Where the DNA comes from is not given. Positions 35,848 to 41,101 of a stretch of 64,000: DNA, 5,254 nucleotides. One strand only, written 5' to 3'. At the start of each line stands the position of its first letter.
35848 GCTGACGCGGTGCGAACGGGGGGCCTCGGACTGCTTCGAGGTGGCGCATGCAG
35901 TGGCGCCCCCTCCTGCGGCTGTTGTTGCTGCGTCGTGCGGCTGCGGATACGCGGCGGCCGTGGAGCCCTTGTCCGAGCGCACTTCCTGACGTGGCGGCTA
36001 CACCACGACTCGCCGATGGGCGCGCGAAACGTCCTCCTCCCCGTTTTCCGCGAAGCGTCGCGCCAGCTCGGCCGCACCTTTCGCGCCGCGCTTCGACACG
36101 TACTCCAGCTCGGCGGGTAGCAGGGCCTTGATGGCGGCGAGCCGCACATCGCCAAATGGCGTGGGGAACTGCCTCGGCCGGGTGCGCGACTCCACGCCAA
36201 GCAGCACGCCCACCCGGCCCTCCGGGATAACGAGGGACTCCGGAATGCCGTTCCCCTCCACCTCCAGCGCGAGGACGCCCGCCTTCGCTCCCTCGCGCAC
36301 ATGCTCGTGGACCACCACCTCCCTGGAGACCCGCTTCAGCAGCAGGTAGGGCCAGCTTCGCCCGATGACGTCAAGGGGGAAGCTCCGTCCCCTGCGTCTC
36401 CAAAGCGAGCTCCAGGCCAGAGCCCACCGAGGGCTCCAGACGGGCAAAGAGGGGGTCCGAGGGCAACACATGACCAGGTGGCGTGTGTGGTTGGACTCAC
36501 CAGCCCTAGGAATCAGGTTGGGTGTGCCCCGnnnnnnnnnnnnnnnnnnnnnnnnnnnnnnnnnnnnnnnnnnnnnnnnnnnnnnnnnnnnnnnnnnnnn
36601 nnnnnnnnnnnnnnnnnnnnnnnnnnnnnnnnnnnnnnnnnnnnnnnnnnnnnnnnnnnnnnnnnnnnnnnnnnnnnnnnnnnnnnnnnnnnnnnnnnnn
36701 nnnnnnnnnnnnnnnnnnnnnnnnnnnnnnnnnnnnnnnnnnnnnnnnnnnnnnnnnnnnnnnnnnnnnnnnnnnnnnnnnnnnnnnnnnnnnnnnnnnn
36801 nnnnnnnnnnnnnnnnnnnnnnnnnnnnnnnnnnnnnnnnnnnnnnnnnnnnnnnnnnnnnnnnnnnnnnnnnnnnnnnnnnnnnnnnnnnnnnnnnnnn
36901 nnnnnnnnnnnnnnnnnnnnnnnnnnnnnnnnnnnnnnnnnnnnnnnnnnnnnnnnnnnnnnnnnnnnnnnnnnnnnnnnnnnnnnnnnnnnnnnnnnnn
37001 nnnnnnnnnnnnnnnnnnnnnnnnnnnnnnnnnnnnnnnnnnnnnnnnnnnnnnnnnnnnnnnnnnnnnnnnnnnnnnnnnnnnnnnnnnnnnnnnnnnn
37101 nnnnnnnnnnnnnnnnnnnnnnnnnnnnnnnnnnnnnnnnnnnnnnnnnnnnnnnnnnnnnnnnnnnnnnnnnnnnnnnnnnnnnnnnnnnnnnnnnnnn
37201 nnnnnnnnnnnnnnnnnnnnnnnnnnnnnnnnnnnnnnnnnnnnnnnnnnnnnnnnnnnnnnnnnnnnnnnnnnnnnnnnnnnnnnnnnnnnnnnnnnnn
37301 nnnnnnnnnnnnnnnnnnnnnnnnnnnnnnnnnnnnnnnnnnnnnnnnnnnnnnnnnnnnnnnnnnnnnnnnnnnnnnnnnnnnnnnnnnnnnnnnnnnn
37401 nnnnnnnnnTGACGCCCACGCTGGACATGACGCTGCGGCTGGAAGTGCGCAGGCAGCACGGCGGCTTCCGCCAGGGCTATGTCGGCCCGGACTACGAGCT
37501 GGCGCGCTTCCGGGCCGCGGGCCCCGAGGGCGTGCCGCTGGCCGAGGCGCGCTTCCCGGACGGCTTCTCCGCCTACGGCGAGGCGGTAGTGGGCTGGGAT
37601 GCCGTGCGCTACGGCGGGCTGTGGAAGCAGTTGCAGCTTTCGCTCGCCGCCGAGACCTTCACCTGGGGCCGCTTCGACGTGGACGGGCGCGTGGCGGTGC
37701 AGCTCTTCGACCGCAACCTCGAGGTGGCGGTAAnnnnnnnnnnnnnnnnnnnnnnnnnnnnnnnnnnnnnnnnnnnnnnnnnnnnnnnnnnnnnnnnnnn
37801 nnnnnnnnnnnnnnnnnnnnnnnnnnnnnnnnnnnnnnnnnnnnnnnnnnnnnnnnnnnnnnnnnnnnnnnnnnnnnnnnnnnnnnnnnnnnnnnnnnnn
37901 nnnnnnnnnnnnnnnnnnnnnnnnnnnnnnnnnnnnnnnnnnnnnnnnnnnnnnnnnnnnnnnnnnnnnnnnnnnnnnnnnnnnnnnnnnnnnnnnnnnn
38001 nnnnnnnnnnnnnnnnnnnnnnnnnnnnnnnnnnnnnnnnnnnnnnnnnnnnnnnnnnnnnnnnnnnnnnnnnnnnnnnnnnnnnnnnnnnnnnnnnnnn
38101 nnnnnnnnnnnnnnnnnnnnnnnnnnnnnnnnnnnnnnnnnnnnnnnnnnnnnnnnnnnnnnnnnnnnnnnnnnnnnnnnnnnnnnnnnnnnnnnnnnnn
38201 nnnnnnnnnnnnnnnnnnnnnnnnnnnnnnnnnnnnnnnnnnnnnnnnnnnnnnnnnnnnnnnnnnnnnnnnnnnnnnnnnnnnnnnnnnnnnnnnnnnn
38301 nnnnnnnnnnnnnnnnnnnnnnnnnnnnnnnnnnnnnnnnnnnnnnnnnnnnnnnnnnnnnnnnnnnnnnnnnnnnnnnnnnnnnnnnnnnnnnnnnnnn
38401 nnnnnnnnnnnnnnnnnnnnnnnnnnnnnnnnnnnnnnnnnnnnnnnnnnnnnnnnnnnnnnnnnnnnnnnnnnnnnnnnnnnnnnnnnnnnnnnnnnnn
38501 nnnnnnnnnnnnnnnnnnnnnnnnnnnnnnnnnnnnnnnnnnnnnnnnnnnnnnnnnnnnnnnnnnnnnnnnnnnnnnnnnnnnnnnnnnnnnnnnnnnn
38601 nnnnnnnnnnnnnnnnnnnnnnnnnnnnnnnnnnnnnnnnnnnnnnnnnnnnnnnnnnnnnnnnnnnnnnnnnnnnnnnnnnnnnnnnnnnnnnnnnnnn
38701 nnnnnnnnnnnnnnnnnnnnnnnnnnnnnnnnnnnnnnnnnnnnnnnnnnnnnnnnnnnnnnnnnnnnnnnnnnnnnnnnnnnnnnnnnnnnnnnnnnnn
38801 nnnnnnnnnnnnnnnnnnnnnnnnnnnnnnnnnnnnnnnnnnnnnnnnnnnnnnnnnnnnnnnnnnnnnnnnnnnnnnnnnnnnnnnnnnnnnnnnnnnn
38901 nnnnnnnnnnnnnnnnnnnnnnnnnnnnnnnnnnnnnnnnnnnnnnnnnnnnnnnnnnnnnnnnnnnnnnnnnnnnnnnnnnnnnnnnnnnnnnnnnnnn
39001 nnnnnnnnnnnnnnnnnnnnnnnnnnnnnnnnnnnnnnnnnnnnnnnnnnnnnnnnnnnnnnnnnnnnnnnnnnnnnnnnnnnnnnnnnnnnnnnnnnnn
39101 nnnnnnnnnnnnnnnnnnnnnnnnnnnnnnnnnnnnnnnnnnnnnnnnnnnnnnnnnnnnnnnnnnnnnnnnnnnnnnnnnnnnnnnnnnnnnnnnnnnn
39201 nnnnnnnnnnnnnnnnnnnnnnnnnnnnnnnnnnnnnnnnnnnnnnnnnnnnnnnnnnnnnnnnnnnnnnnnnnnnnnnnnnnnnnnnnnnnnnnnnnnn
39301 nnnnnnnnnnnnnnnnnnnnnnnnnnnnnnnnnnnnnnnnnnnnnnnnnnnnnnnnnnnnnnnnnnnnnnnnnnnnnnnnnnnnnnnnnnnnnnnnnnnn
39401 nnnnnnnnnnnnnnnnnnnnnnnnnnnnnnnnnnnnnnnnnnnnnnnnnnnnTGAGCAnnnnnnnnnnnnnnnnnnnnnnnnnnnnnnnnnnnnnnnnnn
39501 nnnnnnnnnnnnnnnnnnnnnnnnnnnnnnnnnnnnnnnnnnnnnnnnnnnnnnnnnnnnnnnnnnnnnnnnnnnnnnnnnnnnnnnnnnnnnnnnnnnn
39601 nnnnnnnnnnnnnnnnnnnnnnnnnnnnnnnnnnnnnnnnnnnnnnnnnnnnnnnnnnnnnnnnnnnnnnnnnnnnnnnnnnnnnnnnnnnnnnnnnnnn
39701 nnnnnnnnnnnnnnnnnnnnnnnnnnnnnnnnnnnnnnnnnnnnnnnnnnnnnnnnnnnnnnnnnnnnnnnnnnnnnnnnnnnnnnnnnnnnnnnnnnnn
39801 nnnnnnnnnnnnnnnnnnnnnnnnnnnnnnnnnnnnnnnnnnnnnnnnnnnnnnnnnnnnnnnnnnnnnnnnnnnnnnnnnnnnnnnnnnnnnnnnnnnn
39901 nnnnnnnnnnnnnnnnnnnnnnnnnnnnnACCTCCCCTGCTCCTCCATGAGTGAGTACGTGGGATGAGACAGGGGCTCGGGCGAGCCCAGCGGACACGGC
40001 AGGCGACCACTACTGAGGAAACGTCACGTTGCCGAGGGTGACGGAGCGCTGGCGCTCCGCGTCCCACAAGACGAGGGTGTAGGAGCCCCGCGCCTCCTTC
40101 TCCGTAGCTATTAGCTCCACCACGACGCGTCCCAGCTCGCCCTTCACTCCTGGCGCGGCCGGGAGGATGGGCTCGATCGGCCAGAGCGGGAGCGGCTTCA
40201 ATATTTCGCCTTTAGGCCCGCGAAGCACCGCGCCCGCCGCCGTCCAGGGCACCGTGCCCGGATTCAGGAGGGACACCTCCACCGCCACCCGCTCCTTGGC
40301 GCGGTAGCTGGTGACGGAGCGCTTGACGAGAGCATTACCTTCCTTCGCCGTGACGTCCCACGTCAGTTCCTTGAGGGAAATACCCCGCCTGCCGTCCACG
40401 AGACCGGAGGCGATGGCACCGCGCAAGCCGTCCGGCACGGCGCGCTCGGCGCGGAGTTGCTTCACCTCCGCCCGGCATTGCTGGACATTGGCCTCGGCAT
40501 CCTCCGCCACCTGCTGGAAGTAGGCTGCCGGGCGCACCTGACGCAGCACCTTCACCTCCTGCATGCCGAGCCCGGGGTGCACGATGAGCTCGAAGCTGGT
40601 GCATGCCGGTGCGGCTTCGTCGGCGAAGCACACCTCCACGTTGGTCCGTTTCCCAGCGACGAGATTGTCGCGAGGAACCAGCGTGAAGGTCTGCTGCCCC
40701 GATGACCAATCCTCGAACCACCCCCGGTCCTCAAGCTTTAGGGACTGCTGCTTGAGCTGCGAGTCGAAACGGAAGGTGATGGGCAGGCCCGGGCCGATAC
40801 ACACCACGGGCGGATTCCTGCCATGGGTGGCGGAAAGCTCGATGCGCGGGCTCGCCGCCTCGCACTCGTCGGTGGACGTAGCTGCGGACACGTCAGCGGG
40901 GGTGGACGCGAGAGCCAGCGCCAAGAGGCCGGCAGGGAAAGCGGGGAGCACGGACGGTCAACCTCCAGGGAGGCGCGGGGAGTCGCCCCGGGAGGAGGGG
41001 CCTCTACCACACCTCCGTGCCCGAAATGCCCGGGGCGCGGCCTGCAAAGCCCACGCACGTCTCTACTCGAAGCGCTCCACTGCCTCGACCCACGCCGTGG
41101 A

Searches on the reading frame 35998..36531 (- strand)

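Call 68: search_protein_families(library=padloc, proteins=[window:35998-36531:-], max_evalue=0.001)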
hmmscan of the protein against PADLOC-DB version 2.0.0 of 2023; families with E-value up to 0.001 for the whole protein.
window:35998-36531:- (177 aa): 0 families

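Call 69: search_protein_families(library=pfam, proteins=[window:35998-36531:-], max_evalue=0.01)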
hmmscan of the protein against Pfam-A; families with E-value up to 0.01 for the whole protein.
window:35998-36531:- (177 aa): 1 family
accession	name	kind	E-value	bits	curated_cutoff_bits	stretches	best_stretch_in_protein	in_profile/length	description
PF05076.18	SUFU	-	0.0019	18.5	25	1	59-174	65-172/172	Suppressor of fused protein (SUFU)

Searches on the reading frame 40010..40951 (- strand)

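Call 6: search_protein_families(library=pfam, proteins=[window:40010-40951:-], max_evalue=0.01)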
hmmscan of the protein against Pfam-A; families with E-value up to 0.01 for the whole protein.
window:40010-40951:- (313 aa): 1 family
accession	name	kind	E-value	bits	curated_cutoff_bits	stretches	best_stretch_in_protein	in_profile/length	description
PF09544.15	DUF2381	-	1.1e-35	123.8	29.2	1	30-308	15-287/288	Protein of unknown function (DUF2381)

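Call 7: search_protein_families(library=padloc, proteins=[window:40010-40951:-], max_evalue=0.01)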
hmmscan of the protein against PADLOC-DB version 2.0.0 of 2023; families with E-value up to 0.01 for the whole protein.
window:40010-40951:- (313 aa): 0 families

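Call 8: search_protein_families(library=ncbifam, proteins=[window:40010-40951:-], max_evalue=0.01)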
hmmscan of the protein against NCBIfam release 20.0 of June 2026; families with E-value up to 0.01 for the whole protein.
window:40010-40951:- (313 aa): 1 family
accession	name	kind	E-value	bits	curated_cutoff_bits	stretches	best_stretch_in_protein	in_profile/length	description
TIGR02268.1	TIGR02268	paralog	7e-63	212.7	76.15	1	12-311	5-295/295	Myxococcus xanthus paralogous family TIGR02268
